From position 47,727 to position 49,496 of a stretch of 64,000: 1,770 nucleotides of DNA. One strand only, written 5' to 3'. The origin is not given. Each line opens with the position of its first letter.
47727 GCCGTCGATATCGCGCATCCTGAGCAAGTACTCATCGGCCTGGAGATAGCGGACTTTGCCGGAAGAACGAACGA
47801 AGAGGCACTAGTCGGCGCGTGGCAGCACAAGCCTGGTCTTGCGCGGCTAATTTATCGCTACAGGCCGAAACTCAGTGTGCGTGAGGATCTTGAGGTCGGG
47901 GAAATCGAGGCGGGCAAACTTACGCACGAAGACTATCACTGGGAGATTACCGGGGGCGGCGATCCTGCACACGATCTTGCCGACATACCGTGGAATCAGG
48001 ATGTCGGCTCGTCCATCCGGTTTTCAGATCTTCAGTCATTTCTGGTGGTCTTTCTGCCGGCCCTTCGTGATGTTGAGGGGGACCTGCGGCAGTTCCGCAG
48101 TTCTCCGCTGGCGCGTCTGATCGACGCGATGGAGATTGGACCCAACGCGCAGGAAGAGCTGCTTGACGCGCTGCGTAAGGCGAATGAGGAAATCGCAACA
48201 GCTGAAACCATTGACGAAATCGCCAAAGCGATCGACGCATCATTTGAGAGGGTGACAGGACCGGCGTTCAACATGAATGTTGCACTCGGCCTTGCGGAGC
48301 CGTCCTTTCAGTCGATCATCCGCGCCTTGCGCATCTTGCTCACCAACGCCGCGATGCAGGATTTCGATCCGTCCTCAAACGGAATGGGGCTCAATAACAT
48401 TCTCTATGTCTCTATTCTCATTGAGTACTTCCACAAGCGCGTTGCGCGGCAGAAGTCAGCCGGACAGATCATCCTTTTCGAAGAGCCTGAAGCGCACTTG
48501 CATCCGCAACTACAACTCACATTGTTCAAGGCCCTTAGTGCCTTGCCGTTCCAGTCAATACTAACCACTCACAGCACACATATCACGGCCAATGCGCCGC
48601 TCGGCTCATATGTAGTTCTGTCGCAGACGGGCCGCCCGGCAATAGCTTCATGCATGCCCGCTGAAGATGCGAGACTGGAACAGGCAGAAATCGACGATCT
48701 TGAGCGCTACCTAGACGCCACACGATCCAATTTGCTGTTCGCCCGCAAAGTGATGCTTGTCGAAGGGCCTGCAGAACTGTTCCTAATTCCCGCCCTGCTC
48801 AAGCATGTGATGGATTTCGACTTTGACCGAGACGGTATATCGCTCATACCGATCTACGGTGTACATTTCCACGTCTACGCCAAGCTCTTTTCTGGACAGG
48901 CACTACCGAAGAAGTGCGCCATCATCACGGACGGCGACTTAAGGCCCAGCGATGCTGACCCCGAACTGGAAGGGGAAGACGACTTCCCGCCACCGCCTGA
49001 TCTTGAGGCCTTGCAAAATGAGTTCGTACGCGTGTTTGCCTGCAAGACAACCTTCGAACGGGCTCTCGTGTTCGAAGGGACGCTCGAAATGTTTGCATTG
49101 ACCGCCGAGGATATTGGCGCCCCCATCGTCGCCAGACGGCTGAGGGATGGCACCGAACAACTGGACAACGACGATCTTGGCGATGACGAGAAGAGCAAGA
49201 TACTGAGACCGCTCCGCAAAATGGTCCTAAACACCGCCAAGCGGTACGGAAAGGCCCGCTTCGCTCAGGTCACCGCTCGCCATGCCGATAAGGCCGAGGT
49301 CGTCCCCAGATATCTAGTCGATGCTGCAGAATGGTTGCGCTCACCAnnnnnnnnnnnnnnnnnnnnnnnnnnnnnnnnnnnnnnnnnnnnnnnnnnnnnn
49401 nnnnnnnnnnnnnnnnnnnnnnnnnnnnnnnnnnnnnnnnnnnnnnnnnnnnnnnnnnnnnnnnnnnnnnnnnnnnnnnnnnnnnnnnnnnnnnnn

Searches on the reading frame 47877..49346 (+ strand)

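Call 80: search_protein_families(library=pfam, proteins=[window:47877-49346:+], max_evalue=0.0001)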
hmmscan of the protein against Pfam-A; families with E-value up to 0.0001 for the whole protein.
window:47877-49346:+ (490 aa): 4 families
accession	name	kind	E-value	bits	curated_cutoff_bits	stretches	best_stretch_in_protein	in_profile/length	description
PF20469.4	OLD-like_TOPRIM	-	1.1e-17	64.7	23.2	1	287-354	1-67/67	Overcoming lysogenization defect protein-like, TOPRIM domain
PF13175.12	AAA_15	-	8.8e-17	62.2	32.1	1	109-236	250-373/374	AAA ATPase domain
PF11398.14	DUF2813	-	9.5e-09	35.5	21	1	180-244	266-332/372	Protein of unknown function (DUF2813)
PF13304.12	AAA_21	-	8.6e-07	29.7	27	1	191-236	254-302/304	AAA domain, putative AbiEii toxin, Type IV TA system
